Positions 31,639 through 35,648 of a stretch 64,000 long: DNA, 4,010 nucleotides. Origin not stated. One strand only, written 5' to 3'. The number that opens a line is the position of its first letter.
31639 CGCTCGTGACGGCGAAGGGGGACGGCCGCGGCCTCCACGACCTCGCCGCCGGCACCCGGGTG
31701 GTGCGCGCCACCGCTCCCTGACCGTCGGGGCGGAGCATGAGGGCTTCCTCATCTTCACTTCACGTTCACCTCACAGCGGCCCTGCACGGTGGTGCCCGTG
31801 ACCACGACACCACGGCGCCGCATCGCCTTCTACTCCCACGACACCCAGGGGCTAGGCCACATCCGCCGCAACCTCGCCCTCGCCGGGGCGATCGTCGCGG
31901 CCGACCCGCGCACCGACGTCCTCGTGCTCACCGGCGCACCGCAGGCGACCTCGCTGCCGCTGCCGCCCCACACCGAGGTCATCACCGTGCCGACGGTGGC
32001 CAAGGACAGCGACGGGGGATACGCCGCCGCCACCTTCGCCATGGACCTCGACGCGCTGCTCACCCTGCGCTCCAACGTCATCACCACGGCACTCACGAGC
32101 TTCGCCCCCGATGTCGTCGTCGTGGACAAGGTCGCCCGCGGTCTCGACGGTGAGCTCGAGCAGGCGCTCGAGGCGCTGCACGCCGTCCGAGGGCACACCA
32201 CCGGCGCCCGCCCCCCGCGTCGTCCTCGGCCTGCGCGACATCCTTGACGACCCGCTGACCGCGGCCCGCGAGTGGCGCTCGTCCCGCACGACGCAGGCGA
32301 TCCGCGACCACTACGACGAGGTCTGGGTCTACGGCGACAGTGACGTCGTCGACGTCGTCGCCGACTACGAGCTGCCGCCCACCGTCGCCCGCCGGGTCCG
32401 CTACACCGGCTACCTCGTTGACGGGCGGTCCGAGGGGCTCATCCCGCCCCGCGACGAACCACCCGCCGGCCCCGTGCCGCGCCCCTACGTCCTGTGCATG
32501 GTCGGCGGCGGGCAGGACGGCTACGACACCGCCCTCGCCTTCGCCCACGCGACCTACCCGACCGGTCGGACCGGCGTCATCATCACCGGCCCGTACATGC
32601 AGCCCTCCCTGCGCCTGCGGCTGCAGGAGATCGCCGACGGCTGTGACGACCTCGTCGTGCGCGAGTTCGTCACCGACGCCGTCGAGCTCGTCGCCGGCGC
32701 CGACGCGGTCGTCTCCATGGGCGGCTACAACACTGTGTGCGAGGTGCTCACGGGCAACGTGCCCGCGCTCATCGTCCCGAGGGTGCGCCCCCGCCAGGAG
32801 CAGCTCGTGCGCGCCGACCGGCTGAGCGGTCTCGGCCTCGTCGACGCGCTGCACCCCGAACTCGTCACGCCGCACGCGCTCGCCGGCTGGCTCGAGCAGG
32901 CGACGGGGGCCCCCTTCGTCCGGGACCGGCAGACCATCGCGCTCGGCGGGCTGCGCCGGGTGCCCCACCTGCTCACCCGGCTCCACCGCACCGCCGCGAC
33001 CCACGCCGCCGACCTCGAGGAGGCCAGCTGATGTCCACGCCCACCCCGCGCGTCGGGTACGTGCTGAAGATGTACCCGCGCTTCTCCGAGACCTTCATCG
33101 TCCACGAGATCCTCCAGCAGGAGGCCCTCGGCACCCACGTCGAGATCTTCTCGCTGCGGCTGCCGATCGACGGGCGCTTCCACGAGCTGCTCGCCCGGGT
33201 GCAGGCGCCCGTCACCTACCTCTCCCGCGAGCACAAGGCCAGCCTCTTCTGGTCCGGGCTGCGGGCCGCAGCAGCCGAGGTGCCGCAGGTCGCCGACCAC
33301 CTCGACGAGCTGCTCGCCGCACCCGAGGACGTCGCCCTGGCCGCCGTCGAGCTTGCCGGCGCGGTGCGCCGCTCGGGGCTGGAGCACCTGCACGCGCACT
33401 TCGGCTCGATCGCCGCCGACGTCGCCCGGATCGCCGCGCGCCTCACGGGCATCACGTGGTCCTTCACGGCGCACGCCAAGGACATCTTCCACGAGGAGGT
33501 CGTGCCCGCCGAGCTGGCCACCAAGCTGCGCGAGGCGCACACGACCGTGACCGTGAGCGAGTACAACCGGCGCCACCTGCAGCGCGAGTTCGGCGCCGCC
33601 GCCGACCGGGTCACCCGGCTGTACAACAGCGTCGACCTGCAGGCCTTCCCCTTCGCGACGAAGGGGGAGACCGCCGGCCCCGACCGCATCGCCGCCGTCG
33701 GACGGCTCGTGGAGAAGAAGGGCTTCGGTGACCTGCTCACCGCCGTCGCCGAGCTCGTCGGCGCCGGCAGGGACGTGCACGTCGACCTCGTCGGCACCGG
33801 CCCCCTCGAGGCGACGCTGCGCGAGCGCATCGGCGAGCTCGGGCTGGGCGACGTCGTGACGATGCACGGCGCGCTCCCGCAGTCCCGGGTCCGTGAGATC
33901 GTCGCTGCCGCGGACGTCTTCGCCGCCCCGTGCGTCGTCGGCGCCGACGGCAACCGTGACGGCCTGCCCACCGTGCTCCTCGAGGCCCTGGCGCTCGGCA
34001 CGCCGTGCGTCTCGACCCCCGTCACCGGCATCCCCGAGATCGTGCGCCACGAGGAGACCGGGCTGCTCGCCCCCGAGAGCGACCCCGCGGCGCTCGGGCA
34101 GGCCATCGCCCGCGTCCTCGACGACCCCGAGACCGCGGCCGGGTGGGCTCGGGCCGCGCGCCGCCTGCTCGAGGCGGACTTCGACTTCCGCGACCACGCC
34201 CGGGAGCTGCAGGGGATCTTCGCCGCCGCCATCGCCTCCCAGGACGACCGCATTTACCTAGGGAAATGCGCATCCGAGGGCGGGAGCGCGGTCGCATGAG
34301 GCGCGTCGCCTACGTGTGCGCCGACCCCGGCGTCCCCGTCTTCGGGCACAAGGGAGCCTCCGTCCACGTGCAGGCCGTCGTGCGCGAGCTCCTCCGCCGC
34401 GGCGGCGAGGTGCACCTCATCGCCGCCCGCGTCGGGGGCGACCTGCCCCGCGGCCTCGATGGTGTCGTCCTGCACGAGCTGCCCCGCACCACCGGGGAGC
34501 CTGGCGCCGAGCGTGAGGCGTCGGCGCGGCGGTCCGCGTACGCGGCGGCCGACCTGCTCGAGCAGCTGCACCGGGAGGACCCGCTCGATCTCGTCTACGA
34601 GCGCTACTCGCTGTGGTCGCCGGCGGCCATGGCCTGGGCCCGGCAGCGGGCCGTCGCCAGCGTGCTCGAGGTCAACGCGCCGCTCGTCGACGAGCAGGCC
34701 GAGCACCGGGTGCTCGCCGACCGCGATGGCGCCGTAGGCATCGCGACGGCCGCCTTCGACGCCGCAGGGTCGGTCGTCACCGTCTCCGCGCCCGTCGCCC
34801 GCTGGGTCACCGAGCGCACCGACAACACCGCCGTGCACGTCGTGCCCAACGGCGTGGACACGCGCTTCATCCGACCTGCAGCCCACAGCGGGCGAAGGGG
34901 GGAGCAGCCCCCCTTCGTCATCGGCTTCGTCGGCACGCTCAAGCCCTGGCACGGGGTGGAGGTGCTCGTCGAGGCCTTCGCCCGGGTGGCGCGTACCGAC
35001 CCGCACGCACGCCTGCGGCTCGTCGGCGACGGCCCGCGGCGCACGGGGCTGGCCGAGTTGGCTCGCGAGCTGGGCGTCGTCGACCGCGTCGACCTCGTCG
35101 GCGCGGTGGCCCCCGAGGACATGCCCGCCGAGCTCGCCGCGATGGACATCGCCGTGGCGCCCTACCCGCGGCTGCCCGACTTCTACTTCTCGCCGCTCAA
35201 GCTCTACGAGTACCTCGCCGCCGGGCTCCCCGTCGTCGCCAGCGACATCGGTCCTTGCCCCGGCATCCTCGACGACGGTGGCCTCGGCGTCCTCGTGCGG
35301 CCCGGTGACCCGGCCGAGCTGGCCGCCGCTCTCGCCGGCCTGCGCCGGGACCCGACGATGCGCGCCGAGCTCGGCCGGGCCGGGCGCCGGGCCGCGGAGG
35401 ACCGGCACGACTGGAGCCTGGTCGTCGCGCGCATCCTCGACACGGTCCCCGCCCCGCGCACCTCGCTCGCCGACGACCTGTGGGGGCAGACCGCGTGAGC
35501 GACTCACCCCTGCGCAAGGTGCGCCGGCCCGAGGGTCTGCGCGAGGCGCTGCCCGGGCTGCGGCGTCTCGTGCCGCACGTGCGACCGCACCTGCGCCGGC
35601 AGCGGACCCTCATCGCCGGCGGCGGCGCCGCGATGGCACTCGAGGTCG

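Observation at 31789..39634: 9-kb glycoconjugate-type cluster (COG4671-like GT, two GT4s, MsbA-like ABC exporter, two APH-fold kinases) inserted into the conserved glnA-RDD / DUF4191-lipA-lipB synteny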

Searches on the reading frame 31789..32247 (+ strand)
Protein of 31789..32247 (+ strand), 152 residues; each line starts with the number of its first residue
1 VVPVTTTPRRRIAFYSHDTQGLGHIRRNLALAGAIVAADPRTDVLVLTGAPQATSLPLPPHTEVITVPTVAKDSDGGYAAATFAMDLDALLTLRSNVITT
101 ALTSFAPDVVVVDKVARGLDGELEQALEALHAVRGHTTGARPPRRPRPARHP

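Call 7: search_protein_families(library=pfam, proteins=[window:31789-32247:+], max_evalue=0.01)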
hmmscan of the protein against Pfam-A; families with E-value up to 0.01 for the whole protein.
window:31789-32247:+ (152 aa): 0 families

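Call 8: search_protein_families(library=ncbifam, proteins=[window:31789-32247:+], max_evalue=0.001)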
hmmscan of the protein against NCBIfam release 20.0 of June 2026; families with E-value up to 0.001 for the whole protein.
window:31789-32247:+ (152 aa): 0 families

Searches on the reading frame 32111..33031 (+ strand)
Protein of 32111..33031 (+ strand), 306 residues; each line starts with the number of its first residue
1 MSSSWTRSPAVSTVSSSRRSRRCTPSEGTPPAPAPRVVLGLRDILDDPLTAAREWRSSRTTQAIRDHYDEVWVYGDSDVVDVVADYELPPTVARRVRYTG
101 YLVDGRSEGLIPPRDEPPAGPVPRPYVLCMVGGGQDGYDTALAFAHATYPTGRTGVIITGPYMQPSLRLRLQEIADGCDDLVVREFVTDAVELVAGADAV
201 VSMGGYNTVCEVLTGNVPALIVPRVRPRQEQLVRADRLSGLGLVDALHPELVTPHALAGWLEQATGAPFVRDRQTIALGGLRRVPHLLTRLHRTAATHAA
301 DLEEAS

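Call 7: search_protein_families(library=pfam, proteins=[window:32111-33031:+], max_evalue=0.01)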
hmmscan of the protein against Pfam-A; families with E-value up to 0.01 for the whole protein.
window:32111-33031:+ (306 aa): 1 family
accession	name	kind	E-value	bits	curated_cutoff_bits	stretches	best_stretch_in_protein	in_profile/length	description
PF04101.22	Glyco_tran_28_C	-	5.6e-06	26.9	22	1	157-242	35-118/166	Glycosyltransferase family 28 C-terminal domain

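Call 8: search_protein_families(library=ncbifam, proteins=[window:32111-33031:+], max_evalue=0.001)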
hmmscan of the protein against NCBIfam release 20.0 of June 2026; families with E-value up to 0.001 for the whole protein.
window:32111-33031:+ (306 aa): 2 families
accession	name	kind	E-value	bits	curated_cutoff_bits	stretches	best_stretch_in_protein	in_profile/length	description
TIGR01426.2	MGT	subfamily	4.7e-10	39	260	1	179-258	276-351/393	macrolide family glycosyltransferase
TIGR00661.1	MJ1255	subfamily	0.00018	20.9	195.9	1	181-247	231-297/321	MJ1255/VC2487 family glycosyltransferase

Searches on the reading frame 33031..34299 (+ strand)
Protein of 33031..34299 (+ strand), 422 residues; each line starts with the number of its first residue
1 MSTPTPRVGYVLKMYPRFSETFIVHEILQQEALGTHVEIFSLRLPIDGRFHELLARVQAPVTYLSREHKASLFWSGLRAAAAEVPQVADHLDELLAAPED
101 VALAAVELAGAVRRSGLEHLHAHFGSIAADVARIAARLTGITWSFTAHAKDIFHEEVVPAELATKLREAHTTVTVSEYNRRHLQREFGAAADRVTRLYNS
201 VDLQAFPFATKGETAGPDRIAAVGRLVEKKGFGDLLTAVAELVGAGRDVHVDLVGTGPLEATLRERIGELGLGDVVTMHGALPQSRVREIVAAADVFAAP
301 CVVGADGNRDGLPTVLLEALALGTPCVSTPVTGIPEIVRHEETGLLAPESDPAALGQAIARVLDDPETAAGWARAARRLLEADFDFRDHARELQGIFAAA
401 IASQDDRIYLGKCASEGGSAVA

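Call 7: search_protein_families(library=pfam, proteins=[window:33031-34299:+], max_evalue=0.01)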
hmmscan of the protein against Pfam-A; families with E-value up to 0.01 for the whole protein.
window:33031-34299:+ (422 aa): 5 families
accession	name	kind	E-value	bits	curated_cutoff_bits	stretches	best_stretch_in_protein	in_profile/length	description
PF00534.26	Glycos_transf_1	-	1e-35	123.3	26.4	1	215-378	13-171/172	Glycosyl transferases group 1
PF13692.12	Glyco_trans_1_4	-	4.3e-33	115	27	1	219-365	3-142/142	Glycosyl transferases group 1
PF13524.12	Glyco_trans_1_2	-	1.5e-10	41.7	25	1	248-393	14-142/144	Glycosyl transferase-like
PF13439.12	Glyco_transf_4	-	6.2e-08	33.3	28.5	1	85-204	41-169/170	Glycosyltransferase Family 4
PF20706.3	GT4-conflict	-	1.2e-06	28.2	26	1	167-400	145-375/385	Family 4 Glycosyltransferase in conflict systems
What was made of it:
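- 33031..34299 (+): GT4a, a retaining GT4 glycosyltransferase (422 aa) resembling WcaL/EpsE. Pfam Glycos_transf_1 1e-35 and Glyco_transf_4 (call 7).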

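Call 8: search_protein_families(library=ncbifam, proteins=[window:33031-34299:+], max_evalue=0.001)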
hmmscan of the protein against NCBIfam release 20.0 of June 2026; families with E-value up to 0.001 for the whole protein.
window:33031-34299:+ (422 aa): 29 families (the best 25 are shown)
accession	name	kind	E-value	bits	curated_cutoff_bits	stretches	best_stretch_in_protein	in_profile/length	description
NF041876.1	EPS_EpsE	equivalog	3.4e-55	187.9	400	1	8-393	1-389/389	exopolysaccharide biosynthesis GT4 family glycosyltransferase EpsE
TIGR04005.1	wcaL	equivalog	1.1e-38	133.2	537.6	1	7-397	2-403/406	colanic acid biosynthesis glycosyltransferase WcaL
TIGR03088.1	stp2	hypoth_equivalog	5.3e-29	101.4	409.05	1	170-398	138-371/374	TIGR03088 family PEP-CTERM/XrtA system glycosyltransferase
NF047684.1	TeichurnBiosyTuaC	equivalog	1.9e-23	83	550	1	118-398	110-387/391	teichuronic acid biosynthesis protein TuaC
TIGR04063.1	stp3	hypoth_equivalog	1.9e-21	76.5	442.05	1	166-400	155-395/397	TIGR04063 family PEP-CTERM/XrtA system glycosyltransferase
TIGR03999.1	thiol_BshA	equivalog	2.9e-18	66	273.7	1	99-389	68-362/375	N-acetyl-alpha-D-glucosaminyl L-malate synthase BshA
TIGR02149.1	glgA_Coryne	subfamily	3.2e-17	62.7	302.4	1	164-391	140-381/391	glycogen synthase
TIGR03449.1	mycothiol_MshA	equivalog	5.1e-16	58.6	462.5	1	169-401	165-404/406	D-inositol-3-phosphate glycosyltransferase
TIGR04047.1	MSMEG_0565_glyc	hypoth_equivalog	9.7e-15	54.5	259.85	1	103-390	73-364/373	MSMEG_0565 family glycosyltransferase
NF050063.1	ProtGlycPglJ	equivalog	2.9e-12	46.5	500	1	172-391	148-357/363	N-acetylgalactosamine-N,N'-diacetylbacillosaminyl-diphospho-undecaprenol 4-alpha-N-acetylgalactosaminyltransferase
NF038298.1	EPS_HpsO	equivalog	5.2e-12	45.2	575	1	220-374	204-361/388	hormogonium polysaccharide biosynthesis glycosyltransferase HpsO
NF038229.1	Glyco4_Geo_Pelo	equivalog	1.5e-11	43.9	400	1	110-399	49-335/338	GPMC system family 4 glycosyltransferase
NF041879.1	EPS_EpsH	equivalog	7.1e-11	41.5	800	1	168-391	189-407/431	exopolysaccharide biosynthesis glycosyltransferase EpsH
NF007396.0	PRK09922.1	equivalog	7.2e-11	41.5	385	1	176-351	143-312/361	lipopolysaccharide 1,6-galactosyltransferase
NF053787.1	GlcN_PG_synth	equivalog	4.3e-10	39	480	1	223-397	203-356/361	N-acetylglucosaminyl phosphatidylglycerol synthase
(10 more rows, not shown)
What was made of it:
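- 33031..34299 (+): NCBIfam EpsE scores 188 bits, below its cut-off of 400 (call 8).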

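Call 65: search_solved_structures(query=window:33031-34299:+, max_evalue=0.00001)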
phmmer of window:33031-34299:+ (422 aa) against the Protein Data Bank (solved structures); distinct sequences matched with E-value up to 0.00001: 12.
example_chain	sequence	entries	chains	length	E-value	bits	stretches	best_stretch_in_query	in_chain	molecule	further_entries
3oka_A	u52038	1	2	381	2e-18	69.9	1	169-394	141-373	GDP-mannose-dependent alpha-(1-6)-phosphatidylinositol monomannoside mannosyltransferase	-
3okc_A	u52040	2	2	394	2e-18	69.9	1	169-395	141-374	GDP-mannose-dependent alpha-(1-6)-phosphatidylinositol monomannoside mannosyltransferase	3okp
5d00_A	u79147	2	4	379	8.7e-16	61.2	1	98-398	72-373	N-acetyl-alpha-D-glucosaminyl L-malate synthase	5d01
2jjm_A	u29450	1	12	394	8e-15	58.1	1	97-384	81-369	GLYCOSYL TRANSFERASE, GROUP 1 FAMILY PROTEIN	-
3mbo_A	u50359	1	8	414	9.3e-15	57.8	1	97-384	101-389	Glycosyltransferase, group 1 family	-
6kih_A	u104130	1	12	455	1.3e-13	54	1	219-409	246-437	Tll1590 protein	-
4n9w_A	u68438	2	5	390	6e-12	48.6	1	173-384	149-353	GDP-mannose-dependent alpha-(1-2)-phosphatidylinositol mannosyltransferase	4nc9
2gej_A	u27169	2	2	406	7.4e-12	48.3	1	173-384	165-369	PHOSPHATIDYLINOSITOL MANNOSYLTRANSFERASE (PimA)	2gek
3c4q_A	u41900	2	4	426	3.8e-11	46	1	220-404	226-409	Predicted glycosyltransferases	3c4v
3c48_A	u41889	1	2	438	4.5e-11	45.7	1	220-404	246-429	Predicted glycosyltransferases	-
7qsg_A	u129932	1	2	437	2.7e-10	43.1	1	171-402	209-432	D-inositol 3-phosphate glycosyltransferase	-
6tvp_A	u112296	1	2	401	8.6e-09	38.2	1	217-391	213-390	Alpha-maltose-1-phosphate synthase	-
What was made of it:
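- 33031..34299 (+): The nearest solved structures are PimB', BshA and PimA (call 65).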

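Call 92: search_protein_families(library=padloc, proteins=[window:33031-34299:+], max_evalue=0.001)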
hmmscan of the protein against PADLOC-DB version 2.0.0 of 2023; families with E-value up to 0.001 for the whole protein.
window:33031-34299:+ (422 aa): 0 families

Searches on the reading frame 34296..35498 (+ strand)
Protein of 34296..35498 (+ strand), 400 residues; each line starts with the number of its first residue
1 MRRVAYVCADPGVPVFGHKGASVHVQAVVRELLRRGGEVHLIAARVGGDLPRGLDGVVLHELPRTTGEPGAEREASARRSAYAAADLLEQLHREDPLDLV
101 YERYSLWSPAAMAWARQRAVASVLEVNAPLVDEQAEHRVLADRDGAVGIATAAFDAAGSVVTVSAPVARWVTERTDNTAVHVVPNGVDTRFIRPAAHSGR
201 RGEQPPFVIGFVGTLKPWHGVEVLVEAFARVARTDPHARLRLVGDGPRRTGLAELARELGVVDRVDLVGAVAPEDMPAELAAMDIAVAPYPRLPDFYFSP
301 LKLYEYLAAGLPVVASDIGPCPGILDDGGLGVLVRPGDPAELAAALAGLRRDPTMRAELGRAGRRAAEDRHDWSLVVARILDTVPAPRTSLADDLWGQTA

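Call 7: search_protein_families(library=pfam, proteins=[window:34305-35498:+], max_evalue=0.01)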
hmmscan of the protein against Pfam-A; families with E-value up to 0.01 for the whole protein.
window:34305-35498:+ (397 aa): 4 families
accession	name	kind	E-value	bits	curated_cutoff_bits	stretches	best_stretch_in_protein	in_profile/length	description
PF13692.12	Glyco_trans_1_4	-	2.2e-31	109.5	27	1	204-347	2-140/142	Glycosyl transferases group 1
PF00534.26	Glycos_transf_1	-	3.4e-28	98.7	26.4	1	202-362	14-171/172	Glycosyl transferases group 1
PF13439.12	Glyco_transf_4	-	1.9e-13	51.2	28.5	1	17-187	3-169/170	Glycosyltransferase Family 4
PF13524.12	Glyco_trans_1_2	-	7.2e-13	49.1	25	1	226-379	6-144/144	Glycosyl transferase-like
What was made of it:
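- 34296..35498 (+): GT4b, a second GT4 glycosyltransferase (400 aa). Pfam Glyco_trans_1_4 2e-31 and Glyco_transf_4 2e-13 (call 7).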

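Call 8: search_protein_families(library=ncbifam, proteins=[window:34296-35498:+], max_evalue=0.001)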
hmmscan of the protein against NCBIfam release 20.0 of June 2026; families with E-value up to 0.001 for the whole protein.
window:34296-35498:+ (400 aa): 23 families
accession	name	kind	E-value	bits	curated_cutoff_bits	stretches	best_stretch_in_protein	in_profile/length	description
TIGR04063.1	stp3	hypoth_equivalog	3.3e-32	111.9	442.05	1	18-379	13-387/397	TIGR04063 family PEP-CTERM/XrtA system glycosyltransferase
TIGR03088.1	stp2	hypoth_equivalog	3.1e-25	89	409.05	1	161-379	141-365/374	TIGR03088 family PEP-CTERM/XrtA system glycosyltransferase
NF041876.1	EPS_EpsE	equivalog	8.8e-25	87.7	400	1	177-372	185-381/389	exopolysaccharide biosynthesis GT4 family glycosyltransferase EpsE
TIGR03449.1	mycothiol_MshA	equivalog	2.2e-20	72.9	462.5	1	175-379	185-395/406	D-inositol-3-phosphate glycosyltransferase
TIGR03999.1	thiol_BshA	equivalog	4.2e-20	72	273.7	1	27-379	20-365/375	N-acetyl-alpha-D-glucosaminyl L-malate synthase BshA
TIGR04047.1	MSMEG_0565_glyc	hypoth_equivalog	9.8e-15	54.5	259.85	1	152-379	134-366/373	MSMEG_0565 family glycosyltransferase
NF047676.1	TeichurnBiosyTuaH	equivalog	9.6e-14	51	550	1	156-382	158-382/384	teichuronic acid biosynthesis protein TuaH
NF007640.0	PRK10307.1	subfamily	5e-13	48.7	276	1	146-384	161-404/411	WcaI family glycosyltransferase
NF038298.1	EPS_HpsO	equivalog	1.3e-12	47.2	575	1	168-367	158-367/388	hormogonium polysaccharide biosynthesis glycosyltransferase HpsO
TIGR03087.1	stp1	hypoth_equivalog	2e-12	47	316.65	1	173-384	191-394/397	TIGR03087 family PEP-CTERM/XrtA system glycosyltransferase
TIGR02149.1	glgA_Coryne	subfamily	2.5e-11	43.3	302.4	1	152-381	140-384/391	glycogen synthase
NF038011.1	PelF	equivalog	4.6e-11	42.4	100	1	152-363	253-468/489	GT4 family glycosyltransferase PelF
NF038229.1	Glyco4_Geo_Pelo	equivalog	1.9e-10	40.3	400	1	151-370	104-319/338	GPMC system family 4 glycosyltransferase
NF053787.1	GlcN_PG_synth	equivalog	3.7e-09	35.9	480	1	301-382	276-354/361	N-acetylglucosaminyl phosphatidylglycerol synthase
NF047684.1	TeichurnBiosyTuaC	equivalog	1.5e-07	30.7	550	1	149-355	157-357/391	teichuronic acid biosynthesis protein TuaC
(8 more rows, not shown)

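Call 66: search_solved_structures(query=window:34296-35498:+, max_evalue=0.00001)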
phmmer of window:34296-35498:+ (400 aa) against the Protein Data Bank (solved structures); distinct sequences matched with E-value up to 0.00001: 14.
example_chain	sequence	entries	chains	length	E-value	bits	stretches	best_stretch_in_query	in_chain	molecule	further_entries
7qsg_A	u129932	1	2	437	2e-16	63.5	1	176-380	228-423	D-inositol 3-phosphate glycosyltransferase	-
4n9w_A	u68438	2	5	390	9.4e-14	54.7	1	161-382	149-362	GDP-mannose-dependent alpha-(1-2)-phosphatidylinositol mannosyltransferase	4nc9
2gej_A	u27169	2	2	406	1e-13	54.6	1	161-382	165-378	PHOSPHATIDYLINOSITOL MANNOSYLTRANSFERASE (PimA)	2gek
6kih_A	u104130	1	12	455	2.2e-13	53.5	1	165-378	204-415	Tll1590 protein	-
2jjm_A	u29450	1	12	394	3.8e-13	52.7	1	27-370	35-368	GLYCOSYL TRANSFERASE, GROUP 1 FAMILY PROTEIN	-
3okc_A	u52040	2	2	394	4.5e-13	52.5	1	182-387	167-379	GDP-mannose-dependent alpha-(1-6)-phosphatidylinositol monomannoside mannosyltransferase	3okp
3mbo_A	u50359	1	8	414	4.6e-13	52.4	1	27-370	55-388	Glycosyltransferase, group 1 family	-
3c48_A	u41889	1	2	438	6.8e-13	51.9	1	206-378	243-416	Predicted glycosyltransferases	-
3c4q_A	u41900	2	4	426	6.8e-13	51.9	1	206-378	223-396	Predicted glycosyltransferases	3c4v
3oka_A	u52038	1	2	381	8.9e-13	51.5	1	182-383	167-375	GDP-mannose-dependent alpha-(1-6)-phosphatidylinositol monomannoside mannosyltransferase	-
5d00_A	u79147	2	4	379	1e-09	41.4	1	29-364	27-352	N-acetyl-alpha-D-glucosaminyl L-malate synthase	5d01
4xso_B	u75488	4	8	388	1.2e-09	41.2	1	201-384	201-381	Alr3699 protein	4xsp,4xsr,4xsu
6tvp_A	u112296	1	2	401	4e-08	36.2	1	151-382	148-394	Alpha-maltose-1-phosphate synthase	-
2r60_A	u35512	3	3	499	9.9e-06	28.3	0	295-383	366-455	Glycosyl transferase, group 1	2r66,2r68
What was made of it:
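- The nearest solved relatives of the GT4s include MshA, BshA and sucrose-phosphate synthase, which use phosphorylated or small acceptors (calls 65, 66).
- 34296..35498 (+): The nearest solved structures are MshA and PimA (call 66).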

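Call 92: search_protein_families(library=padloc, proteins=[window:34296-35498:+], max_evalue=0.001)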
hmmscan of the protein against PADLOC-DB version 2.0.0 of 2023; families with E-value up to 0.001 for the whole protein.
window:34296-35498:+ (400 aa): 0 families
